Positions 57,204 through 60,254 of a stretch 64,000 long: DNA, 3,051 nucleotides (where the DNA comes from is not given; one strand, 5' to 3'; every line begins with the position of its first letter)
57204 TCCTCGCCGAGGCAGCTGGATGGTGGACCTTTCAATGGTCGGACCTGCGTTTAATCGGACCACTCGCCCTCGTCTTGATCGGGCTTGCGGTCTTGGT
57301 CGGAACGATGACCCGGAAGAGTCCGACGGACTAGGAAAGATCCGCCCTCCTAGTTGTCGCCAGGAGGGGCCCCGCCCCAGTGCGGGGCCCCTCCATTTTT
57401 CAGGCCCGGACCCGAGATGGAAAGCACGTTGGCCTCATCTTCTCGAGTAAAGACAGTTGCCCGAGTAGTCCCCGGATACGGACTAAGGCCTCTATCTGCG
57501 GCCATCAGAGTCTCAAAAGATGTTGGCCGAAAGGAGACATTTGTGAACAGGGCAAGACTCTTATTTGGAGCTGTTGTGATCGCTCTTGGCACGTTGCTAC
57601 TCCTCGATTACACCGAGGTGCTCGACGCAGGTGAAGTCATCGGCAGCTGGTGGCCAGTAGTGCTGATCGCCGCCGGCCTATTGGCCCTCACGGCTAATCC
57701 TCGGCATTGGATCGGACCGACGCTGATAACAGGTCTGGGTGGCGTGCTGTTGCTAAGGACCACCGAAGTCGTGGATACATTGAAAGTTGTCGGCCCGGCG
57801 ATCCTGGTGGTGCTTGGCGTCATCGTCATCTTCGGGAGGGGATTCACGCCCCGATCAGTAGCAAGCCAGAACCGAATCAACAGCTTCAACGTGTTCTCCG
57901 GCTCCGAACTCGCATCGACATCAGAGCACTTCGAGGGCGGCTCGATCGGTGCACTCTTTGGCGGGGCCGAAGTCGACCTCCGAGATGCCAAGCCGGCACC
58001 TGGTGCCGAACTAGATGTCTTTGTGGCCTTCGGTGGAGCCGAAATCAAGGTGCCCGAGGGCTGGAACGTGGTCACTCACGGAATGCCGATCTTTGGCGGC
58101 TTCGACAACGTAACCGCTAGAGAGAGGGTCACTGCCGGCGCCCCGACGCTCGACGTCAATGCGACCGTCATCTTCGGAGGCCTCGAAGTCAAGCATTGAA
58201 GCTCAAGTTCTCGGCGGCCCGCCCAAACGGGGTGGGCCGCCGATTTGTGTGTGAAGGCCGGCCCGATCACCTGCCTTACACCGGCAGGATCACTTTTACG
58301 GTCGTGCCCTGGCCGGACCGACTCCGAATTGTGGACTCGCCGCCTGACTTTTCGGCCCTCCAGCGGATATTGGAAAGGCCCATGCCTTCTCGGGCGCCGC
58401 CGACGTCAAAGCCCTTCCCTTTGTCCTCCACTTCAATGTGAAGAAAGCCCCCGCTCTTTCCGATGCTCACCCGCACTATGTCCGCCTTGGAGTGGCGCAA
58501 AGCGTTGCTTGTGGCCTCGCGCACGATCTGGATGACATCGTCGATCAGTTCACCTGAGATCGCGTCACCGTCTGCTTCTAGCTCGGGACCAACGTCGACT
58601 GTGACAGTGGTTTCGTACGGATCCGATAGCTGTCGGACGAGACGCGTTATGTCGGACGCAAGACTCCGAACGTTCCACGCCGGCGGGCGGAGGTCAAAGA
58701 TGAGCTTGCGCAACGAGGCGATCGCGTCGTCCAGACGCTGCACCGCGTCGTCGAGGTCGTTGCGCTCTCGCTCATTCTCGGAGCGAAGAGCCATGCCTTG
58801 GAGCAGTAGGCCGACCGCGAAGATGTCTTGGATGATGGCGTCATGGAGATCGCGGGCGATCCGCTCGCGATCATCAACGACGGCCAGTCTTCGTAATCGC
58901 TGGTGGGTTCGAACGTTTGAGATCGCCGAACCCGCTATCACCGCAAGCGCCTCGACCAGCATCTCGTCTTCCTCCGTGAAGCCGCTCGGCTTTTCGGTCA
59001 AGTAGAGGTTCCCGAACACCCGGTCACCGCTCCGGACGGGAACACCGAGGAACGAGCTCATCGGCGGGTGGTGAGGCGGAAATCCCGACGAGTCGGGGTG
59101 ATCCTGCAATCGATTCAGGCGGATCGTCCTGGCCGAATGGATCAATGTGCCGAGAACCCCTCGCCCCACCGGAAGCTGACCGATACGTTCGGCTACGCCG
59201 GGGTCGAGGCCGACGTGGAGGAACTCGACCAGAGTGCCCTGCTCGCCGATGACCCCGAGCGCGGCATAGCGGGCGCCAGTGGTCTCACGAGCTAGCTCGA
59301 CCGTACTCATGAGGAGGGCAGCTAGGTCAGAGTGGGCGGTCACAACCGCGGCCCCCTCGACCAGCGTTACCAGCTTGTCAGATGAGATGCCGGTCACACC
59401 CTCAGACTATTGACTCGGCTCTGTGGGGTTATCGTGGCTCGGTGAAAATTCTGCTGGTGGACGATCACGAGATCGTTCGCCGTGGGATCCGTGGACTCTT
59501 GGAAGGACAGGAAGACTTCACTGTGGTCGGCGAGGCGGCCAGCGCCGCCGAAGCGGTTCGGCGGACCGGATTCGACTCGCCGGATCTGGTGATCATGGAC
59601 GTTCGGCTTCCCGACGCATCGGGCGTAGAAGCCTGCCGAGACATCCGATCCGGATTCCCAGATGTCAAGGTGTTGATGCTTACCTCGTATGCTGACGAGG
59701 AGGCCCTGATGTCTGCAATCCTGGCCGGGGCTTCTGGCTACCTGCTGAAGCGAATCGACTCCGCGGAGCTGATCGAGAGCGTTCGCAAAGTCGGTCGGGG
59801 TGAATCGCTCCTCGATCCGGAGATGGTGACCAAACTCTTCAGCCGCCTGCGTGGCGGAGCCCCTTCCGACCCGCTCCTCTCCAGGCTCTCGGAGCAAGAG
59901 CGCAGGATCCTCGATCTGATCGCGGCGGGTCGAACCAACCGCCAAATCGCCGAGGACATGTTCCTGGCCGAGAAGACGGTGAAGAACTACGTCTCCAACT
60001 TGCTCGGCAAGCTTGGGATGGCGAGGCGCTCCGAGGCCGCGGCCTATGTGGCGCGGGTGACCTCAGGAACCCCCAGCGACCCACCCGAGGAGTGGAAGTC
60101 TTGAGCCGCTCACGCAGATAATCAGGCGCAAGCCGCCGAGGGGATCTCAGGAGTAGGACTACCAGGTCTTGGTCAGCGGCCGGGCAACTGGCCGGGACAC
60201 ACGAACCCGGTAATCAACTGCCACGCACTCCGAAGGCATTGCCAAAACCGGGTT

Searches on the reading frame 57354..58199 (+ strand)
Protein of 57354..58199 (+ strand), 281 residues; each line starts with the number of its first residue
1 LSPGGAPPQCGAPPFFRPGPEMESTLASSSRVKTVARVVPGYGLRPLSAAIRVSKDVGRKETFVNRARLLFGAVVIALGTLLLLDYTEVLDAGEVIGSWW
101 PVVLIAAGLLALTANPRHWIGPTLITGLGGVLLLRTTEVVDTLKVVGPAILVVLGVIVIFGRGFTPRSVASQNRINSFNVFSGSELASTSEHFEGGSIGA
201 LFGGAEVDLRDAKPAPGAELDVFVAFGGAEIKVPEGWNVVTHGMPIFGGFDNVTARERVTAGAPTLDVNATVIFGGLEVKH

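Call 21: search_protein_families(library=pfam, proteins=[window:57354-58199:+])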
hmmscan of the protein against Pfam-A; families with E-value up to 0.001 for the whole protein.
window:57354-58199:+ (281 aa): 2 families
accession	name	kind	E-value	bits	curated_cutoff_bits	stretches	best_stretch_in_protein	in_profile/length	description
PF22570.1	LiaF-TM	-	2.9e-14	54.1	27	1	70-164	1-96/98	LiaF transmembrane domain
PF18917.5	LiaI-LiaF-like_TM1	-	4.3e-09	36.7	27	1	69-110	1-40/42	LiaI-LiaF-like transmembrane region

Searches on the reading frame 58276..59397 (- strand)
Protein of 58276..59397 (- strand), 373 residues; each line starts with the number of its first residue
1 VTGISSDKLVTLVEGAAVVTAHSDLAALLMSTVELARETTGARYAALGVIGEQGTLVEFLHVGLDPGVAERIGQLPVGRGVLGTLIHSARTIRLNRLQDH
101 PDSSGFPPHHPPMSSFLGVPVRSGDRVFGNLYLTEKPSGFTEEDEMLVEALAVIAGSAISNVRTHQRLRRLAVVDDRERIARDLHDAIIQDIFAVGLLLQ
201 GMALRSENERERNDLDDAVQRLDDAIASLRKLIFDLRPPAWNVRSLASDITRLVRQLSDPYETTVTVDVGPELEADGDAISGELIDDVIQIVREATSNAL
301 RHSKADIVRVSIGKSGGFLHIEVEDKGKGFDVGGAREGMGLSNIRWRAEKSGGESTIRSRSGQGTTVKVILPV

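Call 21: search_protein_families(library=pfam, proteins=[window:58276-59397:-])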
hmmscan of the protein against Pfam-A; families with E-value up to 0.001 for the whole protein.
window:58276-59397:- (373 aa): 6 families
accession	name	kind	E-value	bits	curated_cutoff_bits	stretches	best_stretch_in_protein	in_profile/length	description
PF13185.12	GAF_2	-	4.3e-20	72.8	28.6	1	23-159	2-135/136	GAF domain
PF01590.32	GAF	-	9.1e-16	59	22.4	1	24-159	1-133/133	GAF domain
PF02518.31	HATPase_c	-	1.1e-13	52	26.4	1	286-372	4-108/111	Histidine kinase-, DNA gyrase B-, and HSP90-like ATPase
PF07730.19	HisKA_3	-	8.8e-13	49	24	1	177-239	2-66/68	Histidine kinase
PF13581.12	HATPase_c_2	-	3.4e-06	27.5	27.4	1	280-335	24-84/127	Histidine kinase-like ATPase domain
PF13492.12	GAF_3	-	0.00012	22.9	27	1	111-161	78-129/129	GAF domain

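Call 54: search_protein_families(library=ncbifam, proteins=[window:58276-59397:-], max_evalue=0.01)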
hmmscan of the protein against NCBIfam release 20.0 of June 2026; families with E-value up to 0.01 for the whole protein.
window:58276-59397:- (373 aa): 17 families
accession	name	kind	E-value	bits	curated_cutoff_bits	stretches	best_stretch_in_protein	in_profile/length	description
NF052531.1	Strep_LiaS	equivalog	2.1e-27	96.2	450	1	172-373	128-327/328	envelope stress sensor histidine kinase LiaS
NF008184.0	PRK10935.1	equivalog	1.6e-26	93.1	553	1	119-372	309-558/565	nitrate/nitrite two-component system sensor histidine kinase NarQ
NF052443.1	SensHisKinMctS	equivalog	6.8e-25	87.3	700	1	175-372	249-447/457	two-component system sensor histidine kinase MctS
NF007896.0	PRK10600.1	equivalog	6.6e-20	71.3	578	1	141-370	355-582/598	nitrate/nitrite two-component system sensor histidine kinase NarX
NF047786.1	his_kin_MadS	equivalog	1.7e-18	66.9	500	1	168-372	222-434/434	MadS family sensor histidine kinase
NF008649.0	PRK11644.1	equivalog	2e-18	66.4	408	1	177-372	304-495/499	signal transduction histidine-protein kinase/phosphatase UhpB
TIGR02916.1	PEP_his_kin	equivalog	2.3e-07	29.8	300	1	119-372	415-679/679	XrtA/PEP-CTERM system histidine kinase PrsK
NF047322.1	HK_morpho_MacS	equivalog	2.6e-07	30.1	300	1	146-371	147-366/367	MacS family sensor histidine kinase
NF050805.1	CellDivHKDivJCaul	equivalog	8.6e-05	21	1000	1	332-373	479-520/531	cell cycle sensor histidine kinase DivJ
NF046044.1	PnpS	equivalog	0.00025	20.2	400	0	338-372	356-390/390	two-component system histidine kinase PnpS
TIGR01925.2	spIIAB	equivalog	0.00044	20.2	135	1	285-338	35-93/137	anti-sigma F factor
TIGR02966.1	phoR_proteo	equivalog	0.00046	19.3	334.2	1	242-331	190-274/333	phosphate regulon sensor histidine kinase PhoR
NF051872.1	HisKinPhyk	equivalog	0.00047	18.8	750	1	175-371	341-536/537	sensor histidine kinase PhyK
NF010076.0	PRK13557.1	subfamily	0.001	17.6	631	1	334-373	355-394/540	histidine kinase famiy protein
NF040691.1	MtrAB_MtrB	equivalog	0.0022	17.1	450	0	247-335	345-435/507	MtrAB system histidine kinase MtrB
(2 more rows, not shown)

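Call 56: search_solved_structures(query=window:58276-59397:-, max_evalue=0.001, show_alignments=1)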
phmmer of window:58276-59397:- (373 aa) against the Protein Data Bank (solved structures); distinct sequences matched with E-value up to 0.001: 16.
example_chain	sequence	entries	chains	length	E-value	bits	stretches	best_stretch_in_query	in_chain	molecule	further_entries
2vzw_A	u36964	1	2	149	1.4e-40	143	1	25-167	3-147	PROBABLE HISTIDINE KINASE RESPONSE REGULATOR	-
2y8h_A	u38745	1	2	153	1.6e-37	133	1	23-167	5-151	TWO COMPONENT SENSOR HISTIDINE KINASE DEVS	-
2y79_A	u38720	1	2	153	1.1e-36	130.3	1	23-167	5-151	REDOX SENSOR HISTIDINE KINASE RESPONSE REGULATOR DEVS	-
4ynr_A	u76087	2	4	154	1.6e-36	129.7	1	22-167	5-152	Redox sensor histidine kinase response regulator DevS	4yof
2w3d_A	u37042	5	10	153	2.1e-36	129.3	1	23-167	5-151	TWO COMPONENT SENSOR HISTIDINE KINASE DEVS (GAF FAMILY PROTEIN)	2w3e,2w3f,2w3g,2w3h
8sbm_A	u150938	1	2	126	5.8e-12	48.9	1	268-367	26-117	GAF domain-containing protein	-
3zxo_A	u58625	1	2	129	1.8e-11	47.3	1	254-367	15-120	REDOX SENSOR HISTIDINE KINASE RESPONSE REGULATOR DEVS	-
4gt8_A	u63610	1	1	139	6e-09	39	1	284-372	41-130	Sensor protein vraS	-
3zxq_A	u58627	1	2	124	6.9e-08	35.5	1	282-368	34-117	HYPOXIA SENSOR HISTIDINE KINASE RESPONSE REGULATOR DOST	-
7ssj_A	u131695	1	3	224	1.1e-07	34.8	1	165-367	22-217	Sensor histidine kinase DesK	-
3gig_A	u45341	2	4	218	1.2e-07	34.8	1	165-367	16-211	Sensor histidine kinase desK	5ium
3gie_A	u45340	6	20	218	1.7e-06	31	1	165-367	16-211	Sensor histidine kinase desK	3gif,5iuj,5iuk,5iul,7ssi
3ehf_A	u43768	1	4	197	1.7e-06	31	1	174-367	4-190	Sensor kinase (YocF protein)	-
3ehh_A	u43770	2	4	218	1.4e-05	27.9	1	165-367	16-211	Sensor kinase (YocF protein)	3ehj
8c5v_A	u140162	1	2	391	0.00021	24.1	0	332-373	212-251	Chemotaxis protein CheA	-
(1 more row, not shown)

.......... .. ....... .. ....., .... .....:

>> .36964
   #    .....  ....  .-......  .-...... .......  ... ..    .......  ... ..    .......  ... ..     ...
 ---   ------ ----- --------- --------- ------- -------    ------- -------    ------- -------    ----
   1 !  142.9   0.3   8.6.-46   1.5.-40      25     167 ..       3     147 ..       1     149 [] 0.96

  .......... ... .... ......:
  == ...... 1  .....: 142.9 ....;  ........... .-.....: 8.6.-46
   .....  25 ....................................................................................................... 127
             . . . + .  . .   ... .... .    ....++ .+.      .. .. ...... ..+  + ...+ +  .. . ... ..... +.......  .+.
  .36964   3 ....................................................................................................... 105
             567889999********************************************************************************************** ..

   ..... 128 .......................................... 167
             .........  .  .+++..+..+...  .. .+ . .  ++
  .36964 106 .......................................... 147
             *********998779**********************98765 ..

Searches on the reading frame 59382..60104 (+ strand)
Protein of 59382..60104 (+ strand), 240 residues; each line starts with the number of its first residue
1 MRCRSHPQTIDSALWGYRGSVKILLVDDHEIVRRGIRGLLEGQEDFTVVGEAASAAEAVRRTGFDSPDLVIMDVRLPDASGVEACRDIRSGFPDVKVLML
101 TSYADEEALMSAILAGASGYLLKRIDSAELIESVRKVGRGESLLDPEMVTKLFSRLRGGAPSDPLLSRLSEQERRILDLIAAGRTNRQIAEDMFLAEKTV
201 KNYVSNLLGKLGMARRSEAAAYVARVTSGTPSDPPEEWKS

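Call 7: search_protein_families(library=pfam, proteins=[window:59382-60104:+])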
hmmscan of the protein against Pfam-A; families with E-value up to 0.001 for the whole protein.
window:59382-60104:+ (240 aa): 3 families
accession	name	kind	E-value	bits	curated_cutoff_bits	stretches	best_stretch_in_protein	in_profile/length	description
PF00072.30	Response_reg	-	3.6e-29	101.6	30.2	1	23-134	1-110/111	Response regulator receiver domain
PF00196.25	GerE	-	1.1e-17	63.9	23.5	1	168-222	2-56/57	Bacterial regulatory proteins, luxR family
PF08281.18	Sigma70_r4_2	-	2.3e-05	24.4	25.7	1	165-206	7-49/54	Sigma-70, region 4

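Call 39: search_solved_structures(query=window:59442-60104:+, max_evalue=1e-20, show_alignments=1)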
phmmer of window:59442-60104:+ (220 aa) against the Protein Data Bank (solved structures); distinct sequences matched with E-value up to 1e-20: 11.
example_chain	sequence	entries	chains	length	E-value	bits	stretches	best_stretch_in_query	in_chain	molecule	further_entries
3c3w_A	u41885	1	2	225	2e-65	223.8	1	2-216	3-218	TWO COMPONENT TRANSCRIPTIONAL REGULATORY PROTEIN DEVR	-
5hev_A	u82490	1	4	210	4.7e-45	157.3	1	1-203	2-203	Response regulator protein VraR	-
4gvp_A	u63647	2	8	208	1.5e-44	155.6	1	1-203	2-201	Response regulator protein vraR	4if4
7ve6_A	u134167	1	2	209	1.6e-44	155.6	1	1-203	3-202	Response regulator protein VraR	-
1a04_A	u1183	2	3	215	6.1e-31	111.2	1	3-204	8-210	NITRATE/NITRITE RESPONSE REGULATOR PROTEIN NARL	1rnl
4yn8_A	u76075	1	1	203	3e-28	102.4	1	2-200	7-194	Response regulator ChrA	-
4ldz_A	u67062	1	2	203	1.3e-26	97.1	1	3-200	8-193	Transcriptional regulatory protein DesR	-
3cz5_A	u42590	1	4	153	8.6e-25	91.2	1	2-133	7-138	Two-component response regulator, LuxR family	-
4zmr_A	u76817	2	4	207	2.3e-24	89.8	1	1-201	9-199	Response regulator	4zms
4hye_A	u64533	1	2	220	2.9e-24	89.4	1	1-201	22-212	Response regulator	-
9xzo_A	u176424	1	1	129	4.7e-21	78.9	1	2-117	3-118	De novo protein M1X0B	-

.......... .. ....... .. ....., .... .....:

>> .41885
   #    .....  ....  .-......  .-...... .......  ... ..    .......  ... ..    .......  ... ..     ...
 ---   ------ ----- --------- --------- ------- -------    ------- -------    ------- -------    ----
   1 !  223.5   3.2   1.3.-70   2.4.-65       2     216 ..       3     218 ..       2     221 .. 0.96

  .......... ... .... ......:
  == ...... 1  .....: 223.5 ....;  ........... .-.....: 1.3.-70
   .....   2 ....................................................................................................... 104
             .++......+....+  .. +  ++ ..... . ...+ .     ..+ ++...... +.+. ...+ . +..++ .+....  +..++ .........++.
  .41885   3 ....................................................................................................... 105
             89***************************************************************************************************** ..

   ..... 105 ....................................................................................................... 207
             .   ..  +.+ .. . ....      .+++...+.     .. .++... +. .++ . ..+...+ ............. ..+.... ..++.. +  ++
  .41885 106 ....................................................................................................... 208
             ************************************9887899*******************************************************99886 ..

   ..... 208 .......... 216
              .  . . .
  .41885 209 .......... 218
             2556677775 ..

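Call 54: search_protein_families(library=ncbifam, proteins=[window:59442-60104:+], max_evalue=0.01)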
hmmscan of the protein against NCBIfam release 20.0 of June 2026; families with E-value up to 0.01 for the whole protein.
window:59442-60104:+ (220 aa): 115 families (the best 25 are shown)
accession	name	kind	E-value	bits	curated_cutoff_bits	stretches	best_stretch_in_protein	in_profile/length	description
NF047785.1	respo_reg_MadR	equivalog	2.4e-52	177.3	300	1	1-204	1-203/209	MadR family response regulator transcription factor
NF007935.0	PRK10651.1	equivalog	2.3e-44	151.2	250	1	2-205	8-212/216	two-component system response regulator NarL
NF052445.1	RespRegMctR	equivalog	2.5e-39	134.8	300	1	2-203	3-199/205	two-component system response regulator MctR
NF011896.0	PRK15369.1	equivalog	6.7e-38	130.4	242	1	1-206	4-207/211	two component system response regulator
NF007018.1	PRK09483.1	equivalog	2.1e-37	128.9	280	1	2-198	3-198/217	UvrY/SirA/GacA family response regulator transcription factor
NF007708.0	PRK10403.1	equivalog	6.3e-34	117.3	343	1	2-199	8-204/215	nitrate/nitrite response regulator protein NarP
NF007685.0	PRK10360.1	equivalog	1.2e-27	97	258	1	2-200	3-189/196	response regulator transcription factor UhpA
NF007403.0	PRK09935.1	equivalog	1.2e-23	83.9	271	1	3-202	6-203/210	fimbria biosynthesis transcriptional regulator FimZ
NF041367.1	CheY_Halo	equivalog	1.2e-23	83.6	200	1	3-117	1-113/114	chemotaxis protein CheY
NF007419.0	PRK09958.1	equivalog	4.2e-22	78.7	251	1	1-193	1-188/204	acid-sensing system DNA-binding response regulator EvgA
NF041830.1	RR_TF_ErdR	exception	4.7e-21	75.5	390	1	2-206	3-208/213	response regulator transcription factor ErdR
NF006900.1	PRK09390.1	equivalog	2.9e-19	69.4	255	1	3-193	7-187/203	response regulator FixJ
NF001965.0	PRK00742.1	subfamily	1.2e-17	64.2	293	1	1-106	4-110/357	chemotaxis-specific protein-glutamate methyltransferase CheB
NF008469.0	PRK11361.1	equivalog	8.9e-16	57.6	714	1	2-115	6-117/461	acetoacetate metabolism transcriptional regulator AtoC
NF007901.0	PRK10610.1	equivalog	2e-15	57.1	189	1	1-117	6-123/129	chemotaxis response regulator CheY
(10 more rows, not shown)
